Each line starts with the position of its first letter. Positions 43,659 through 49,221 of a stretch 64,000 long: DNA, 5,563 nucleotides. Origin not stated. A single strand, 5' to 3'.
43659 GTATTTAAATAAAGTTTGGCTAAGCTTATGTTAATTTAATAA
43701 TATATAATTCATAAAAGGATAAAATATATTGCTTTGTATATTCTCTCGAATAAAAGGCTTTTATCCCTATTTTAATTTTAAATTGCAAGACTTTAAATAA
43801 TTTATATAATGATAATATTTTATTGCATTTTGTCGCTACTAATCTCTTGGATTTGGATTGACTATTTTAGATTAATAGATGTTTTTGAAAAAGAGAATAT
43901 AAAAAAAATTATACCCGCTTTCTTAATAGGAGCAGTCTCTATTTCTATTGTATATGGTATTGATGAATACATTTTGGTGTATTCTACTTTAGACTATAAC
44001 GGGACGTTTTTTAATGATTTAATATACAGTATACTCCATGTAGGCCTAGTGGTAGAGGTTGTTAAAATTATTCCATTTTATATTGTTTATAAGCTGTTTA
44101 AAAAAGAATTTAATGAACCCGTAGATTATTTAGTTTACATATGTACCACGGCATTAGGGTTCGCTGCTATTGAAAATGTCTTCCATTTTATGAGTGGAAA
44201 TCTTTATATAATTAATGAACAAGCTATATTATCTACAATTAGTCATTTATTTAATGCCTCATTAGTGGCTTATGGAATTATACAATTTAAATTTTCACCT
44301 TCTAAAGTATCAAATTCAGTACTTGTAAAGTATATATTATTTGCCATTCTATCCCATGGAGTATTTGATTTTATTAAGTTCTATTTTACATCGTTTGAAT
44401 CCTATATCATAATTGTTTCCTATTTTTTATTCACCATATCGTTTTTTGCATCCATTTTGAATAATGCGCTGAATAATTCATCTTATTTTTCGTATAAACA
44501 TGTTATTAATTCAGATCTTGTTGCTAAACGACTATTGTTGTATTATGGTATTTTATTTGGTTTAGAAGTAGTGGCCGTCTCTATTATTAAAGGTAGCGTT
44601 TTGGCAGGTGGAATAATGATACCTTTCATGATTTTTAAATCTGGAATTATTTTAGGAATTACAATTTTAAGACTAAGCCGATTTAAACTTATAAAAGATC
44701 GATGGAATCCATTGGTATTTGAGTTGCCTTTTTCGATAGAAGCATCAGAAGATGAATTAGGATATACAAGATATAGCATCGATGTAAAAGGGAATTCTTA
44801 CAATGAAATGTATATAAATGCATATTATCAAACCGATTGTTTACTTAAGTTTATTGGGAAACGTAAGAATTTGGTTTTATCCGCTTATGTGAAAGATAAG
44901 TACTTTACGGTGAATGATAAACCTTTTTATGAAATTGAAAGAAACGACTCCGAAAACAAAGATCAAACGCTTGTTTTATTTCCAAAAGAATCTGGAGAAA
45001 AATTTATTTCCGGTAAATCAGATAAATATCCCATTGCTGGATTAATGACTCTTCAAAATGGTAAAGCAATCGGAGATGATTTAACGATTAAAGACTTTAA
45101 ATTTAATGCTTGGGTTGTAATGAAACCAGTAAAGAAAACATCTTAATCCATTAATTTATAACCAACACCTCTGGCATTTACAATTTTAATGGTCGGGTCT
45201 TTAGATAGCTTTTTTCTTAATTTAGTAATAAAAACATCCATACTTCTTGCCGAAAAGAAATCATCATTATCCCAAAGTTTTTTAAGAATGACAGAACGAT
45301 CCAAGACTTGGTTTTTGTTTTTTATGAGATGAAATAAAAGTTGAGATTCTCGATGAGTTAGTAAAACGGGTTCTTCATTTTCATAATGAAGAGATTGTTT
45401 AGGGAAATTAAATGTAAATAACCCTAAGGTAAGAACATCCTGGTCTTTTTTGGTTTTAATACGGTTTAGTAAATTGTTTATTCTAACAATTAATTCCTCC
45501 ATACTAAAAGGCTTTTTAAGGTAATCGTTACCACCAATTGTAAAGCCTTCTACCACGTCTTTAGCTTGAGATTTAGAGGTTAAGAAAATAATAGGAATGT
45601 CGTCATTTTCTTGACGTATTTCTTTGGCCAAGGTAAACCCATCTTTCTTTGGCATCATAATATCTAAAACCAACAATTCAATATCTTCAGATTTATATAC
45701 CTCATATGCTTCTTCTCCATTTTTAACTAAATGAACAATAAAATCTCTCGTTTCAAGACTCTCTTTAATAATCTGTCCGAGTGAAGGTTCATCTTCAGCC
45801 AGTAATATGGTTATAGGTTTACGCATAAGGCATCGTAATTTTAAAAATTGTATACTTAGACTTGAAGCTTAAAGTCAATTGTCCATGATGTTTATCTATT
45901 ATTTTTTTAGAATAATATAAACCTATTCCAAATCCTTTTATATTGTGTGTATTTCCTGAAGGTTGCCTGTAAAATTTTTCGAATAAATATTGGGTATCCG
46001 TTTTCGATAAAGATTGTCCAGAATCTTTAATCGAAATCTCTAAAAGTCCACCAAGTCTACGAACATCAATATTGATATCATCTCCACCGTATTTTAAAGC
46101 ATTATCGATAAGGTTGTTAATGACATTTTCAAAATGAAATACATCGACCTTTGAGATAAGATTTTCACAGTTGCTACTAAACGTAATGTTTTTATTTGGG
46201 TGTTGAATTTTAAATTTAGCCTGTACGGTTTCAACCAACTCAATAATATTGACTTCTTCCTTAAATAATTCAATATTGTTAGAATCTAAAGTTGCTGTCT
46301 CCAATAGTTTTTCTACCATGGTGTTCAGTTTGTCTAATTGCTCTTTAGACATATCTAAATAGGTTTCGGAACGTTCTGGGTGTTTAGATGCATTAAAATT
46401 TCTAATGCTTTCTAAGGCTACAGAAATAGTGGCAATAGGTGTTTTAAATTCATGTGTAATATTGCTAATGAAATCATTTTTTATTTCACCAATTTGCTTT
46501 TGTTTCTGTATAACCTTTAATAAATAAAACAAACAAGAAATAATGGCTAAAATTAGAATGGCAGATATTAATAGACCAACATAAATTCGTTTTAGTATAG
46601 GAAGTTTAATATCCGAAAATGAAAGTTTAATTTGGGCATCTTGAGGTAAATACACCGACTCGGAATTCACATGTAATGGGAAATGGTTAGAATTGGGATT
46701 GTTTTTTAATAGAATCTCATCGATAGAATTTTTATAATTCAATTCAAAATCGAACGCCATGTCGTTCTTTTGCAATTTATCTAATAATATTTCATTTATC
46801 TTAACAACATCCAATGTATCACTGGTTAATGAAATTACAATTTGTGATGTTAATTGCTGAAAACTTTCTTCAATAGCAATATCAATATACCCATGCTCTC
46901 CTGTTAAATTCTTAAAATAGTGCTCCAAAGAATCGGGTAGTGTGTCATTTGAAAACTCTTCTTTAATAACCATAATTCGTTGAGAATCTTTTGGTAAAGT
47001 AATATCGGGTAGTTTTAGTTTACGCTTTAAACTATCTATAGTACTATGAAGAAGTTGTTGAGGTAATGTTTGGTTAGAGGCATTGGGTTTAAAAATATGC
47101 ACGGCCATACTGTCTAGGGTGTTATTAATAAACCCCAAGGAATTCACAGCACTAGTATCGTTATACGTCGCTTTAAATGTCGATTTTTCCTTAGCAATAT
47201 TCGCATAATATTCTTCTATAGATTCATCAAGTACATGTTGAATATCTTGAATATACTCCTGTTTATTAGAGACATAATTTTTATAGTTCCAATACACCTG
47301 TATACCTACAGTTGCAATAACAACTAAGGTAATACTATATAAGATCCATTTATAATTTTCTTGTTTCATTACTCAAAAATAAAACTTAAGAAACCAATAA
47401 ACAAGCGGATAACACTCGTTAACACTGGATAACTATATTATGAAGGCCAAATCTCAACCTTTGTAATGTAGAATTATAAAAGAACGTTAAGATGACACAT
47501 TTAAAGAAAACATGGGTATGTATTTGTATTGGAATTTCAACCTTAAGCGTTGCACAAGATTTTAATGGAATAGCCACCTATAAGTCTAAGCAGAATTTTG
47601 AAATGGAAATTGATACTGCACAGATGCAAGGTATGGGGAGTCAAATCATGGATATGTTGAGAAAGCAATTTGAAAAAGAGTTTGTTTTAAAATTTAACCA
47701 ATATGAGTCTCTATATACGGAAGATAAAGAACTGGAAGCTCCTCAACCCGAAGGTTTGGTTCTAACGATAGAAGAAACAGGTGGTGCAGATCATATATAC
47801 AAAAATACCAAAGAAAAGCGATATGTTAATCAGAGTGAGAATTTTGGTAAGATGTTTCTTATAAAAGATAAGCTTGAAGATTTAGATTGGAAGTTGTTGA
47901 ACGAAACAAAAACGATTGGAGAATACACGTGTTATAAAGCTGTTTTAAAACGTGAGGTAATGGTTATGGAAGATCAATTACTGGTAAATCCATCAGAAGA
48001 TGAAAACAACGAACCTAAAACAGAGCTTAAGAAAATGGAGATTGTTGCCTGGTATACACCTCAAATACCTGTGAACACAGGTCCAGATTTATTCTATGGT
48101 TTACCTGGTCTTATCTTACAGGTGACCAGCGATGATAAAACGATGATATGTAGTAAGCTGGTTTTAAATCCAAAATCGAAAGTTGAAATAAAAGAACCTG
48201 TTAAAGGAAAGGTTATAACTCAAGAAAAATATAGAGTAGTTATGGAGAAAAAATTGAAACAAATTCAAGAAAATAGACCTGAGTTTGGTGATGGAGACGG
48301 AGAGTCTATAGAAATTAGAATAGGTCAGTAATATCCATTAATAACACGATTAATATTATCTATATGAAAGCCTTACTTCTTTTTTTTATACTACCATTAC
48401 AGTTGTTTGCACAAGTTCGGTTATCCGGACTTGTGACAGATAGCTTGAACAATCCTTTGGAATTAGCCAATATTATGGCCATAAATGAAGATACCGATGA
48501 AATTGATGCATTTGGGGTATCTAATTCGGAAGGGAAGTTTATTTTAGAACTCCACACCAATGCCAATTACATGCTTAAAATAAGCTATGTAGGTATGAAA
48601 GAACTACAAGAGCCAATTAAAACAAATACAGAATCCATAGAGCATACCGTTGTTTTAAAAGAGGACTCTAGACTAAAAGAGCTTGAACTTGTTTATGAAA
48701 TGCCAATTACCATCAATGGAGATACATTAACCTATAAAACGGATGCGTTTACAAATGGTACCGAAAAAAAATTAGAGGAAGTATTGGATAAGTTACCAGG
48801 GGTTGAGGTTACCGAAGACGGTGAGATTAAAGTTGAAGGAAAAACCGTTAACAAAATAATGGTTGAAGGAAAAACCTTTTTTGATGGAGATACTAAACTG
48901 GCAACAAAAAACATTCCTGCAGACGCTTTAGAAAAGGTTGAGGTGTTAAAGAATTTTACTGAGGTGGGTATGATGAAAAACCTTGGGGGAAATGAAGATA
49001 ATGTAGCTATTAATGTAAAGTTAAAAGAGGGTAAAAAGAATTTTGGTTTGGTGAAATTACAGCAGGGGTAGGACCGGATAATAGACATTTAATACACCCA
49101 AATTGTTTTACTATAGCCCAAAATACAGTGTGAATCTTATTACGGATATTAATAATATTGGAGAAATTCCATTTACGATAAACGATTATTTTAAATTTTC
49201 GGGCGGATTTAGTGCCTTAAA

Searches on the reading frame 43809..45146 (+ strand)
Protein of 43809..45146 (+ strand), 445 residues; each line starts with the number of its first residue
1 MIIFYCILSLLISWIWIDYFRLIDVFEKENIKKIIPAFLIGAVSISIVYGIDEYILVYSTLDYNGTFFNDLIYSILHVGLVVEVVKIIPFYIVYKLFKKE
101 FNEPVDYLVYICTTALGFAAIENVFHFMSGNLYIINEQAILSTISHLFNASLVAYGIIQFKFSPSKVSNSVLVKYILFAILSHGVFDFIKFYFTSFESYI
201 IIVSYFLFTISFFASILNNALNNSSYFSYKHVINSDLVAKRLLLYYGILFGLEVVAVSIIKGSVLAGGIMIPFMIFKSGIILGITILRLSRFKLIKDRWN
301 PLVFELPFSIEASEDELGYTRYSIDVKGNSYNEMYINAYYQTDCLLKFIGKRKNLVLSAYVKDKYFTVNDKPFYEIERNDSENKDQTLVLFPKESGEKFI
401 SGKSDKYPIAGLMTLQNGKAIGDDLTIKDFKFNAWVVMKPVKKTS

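Call 8: search_protein_families(library=pfam, proteins=[window:43809-45146:+], max_evalue=0.001)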
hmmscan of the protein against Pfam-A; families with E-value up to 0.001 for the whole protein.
window:43809-45146:+ (445 aa): 1 family
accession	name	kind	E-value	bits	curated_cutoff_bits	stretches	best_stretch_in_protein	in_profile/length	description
PF13367.11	PrsW-protease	-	2.3e-18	66.9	23.5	1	32-208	4-188/196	PrsW family intramembrane metalloprotease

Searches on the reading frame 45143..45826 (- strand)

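Call 8: search_protein_families(library=pfam, proteins=[window:45143-45826:-], max_evalue=0.001)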
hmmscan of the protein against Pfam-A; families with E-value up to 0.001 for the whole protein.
window:45143-45826:- (227 aa): 2 families
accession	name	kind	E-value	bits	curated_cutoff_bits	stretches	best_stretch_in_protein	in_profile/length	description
PF00072.30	Response_reg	-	1.8e-29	102.6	30.2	1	7-116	1-110/111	Response regulator receiver domain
PF00486.34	Trans_reg_C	-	5.4e-20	71.7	26.2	1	152-225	2-77/77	Transcriptional regulatory protein, C terminal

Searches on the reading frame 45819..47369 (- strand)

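Call 8: search_protein_families(library=pfam, proteins=[window:45819-47369:-], max_evalue=0.001)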
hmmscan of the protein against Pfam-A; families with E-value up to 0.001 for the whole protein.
window:45819-47369:- (516 aa): 3 families
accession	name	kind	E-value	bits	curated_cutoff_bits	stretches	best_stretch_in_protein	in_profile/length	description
PF02518.31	HATPase_c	-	2.9e-18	66.7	26.4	1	412-515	5-109/111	Histidine kinase-, DNA gyrase B-, and HSP90-like ATPase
PF00512.31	HisKA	-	9.5e-13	48.4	26.9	1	297-363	2-65/66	His Kinase A (phospho-acceptor) domain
PF24838.2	8xMP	-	0.00056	20.2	30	0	5-76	47-116/136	Octameric membrane protein family (8xMP)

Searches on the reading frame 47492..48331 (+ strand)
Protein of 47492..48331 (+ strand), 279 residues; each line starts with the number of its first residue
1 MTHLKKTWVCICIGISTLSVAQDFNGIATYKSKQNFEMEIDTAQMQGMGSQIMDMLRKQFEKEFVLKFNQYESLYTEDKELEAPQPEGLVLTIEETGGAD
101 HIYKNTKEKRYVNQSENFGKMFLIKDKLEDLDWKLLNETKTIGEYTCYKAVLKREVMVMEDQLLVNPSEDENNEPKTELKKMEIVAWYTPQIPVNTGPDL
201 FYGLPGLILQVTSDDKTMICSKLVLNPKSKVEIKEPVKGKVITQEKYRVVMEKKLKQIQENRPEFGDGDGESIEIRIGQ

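Call 8: search_protein_families(library=pfam, proteins=[window:47492-48331:+], max_evalue=0.001)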
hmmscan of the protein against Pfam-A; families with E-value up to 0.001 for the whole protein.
window:47492-48331:+ (279 aa): 2 families
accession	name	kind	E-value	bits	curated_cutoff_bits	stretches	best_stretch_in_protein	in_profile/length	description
PF09697.16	Porph_ging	-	2.1e-23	83.1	25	1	133-209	1-80/81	Protein of unknown function (Porph_ging)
PF22252.2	PNGase_F-II_N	-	0.00032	20.9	27.6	0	128-152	75-99/173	N-glycanase peptide, N-terminal domain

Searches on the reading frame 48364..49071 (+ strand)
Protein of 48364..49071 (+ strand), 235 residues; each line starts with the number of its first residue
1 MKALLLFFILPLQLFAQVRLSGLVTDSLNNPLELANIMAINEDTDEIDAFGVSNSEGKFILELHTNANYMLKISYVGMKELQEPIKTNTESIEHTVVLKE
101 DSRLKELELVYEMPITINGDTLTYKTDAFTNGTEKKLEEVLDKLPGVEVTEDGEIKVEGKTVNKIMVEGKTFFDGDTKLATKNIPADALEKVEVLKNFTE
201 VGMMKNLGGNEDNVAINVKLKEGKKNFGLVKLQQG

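Call 9: search_protein_families(library=pfam, proteins=[window:48364-49071:+], max_evalue=0.001)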
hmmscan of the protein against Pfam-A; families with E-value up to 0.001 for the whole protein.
window:48364-49071:+ (235 aa): 2 families
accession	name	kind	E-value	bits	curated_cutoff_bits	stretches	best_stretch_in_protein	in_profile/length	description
PF13715.12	CarbopepD_reg_2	-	3.3e-10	40.3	32.2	1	20-103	1-81/88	CarboxypepD_reg-like domain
PF13620.12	CarboxypepD_reg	-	7.9e-09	36.2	32.3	1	20-85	2-67/82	Carboxypeptidase regulatory-like domain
